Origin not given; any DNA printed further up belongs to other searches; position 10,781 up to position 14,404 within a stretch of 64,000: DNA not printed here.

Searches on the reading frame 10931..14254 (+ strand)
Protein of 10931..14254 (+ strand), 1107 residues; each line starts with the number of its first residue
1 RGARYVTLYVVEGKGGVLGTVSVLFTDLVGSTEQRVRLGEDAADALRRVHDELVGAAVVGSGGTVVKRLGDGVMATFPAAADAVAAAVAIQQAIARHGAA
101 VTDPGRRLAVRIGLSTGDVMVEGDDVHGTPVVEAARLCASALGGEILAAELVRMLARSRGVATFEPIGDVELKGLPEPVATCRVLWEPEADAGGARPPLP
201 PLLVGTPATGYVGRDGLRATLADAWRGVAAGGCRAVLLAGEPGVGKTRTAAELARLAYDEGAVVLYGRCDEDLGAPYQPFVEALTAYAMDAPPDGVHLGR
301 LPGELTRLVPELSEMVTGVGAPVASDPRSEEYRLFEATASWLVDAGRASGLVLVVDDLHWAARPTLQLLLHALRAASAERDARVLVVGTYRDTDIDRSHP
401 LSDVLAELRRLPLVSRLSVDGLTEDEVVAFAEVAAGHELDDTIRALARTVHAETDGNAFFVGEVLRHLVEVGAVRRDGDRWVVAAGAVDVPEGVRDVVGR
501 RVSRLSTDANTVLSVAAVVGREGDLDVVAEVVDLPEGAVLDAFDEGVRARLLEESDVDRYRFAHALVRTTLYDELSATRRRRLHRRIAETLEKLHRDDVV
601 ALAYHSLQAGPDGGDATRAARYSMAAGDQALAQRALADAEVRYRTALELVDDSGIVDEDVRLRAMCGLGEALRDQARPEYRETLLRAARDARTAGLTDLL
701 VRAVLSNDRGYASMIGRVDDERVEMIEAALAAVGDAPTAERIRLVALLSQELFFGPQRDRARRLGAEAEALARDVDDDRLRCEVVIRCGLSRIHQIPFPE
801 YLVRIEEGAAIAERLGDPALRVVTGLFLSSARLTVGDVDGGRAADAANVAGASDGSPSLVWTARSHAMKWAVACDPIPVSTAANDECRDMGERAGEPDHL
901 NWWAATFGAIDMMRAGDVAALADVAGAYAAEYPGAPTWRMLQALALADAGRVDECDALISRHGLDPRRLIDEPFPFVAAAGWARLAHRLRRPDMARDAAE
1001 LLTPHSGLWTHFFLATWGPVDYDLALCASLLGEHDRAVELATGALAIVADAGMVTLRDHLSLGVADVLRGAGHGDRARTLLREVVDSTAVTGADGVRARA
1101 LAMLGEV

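Call 10: search_protein_families(library=pfam, proteins=[window:10931-14254:+])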
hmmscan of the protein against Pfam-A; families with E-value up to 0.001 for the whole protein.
window:10931-14254:+ (1107 aa): 4 families
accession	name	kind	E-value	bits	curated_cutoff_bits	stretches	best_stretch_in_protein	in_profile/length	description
PF13191.12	AAA_16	-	2.1e-27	97.1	32.6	1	212-387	3-167/167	AAA ATPase domain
PF13401.12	AAA_22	-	1.9e-07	31.9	27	1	232-390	4-124/130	AAA domain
PF00211.25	Guanylate_cyc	-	3.6e-07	30.4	21.9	1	19-174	7-172/183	Adenylate and Guanylate cyclase catalytic domain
PF07728.20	AAA_5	-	0.00082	19.8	22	0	236-265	2-29/139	AAA domain (dynein-related subfamily)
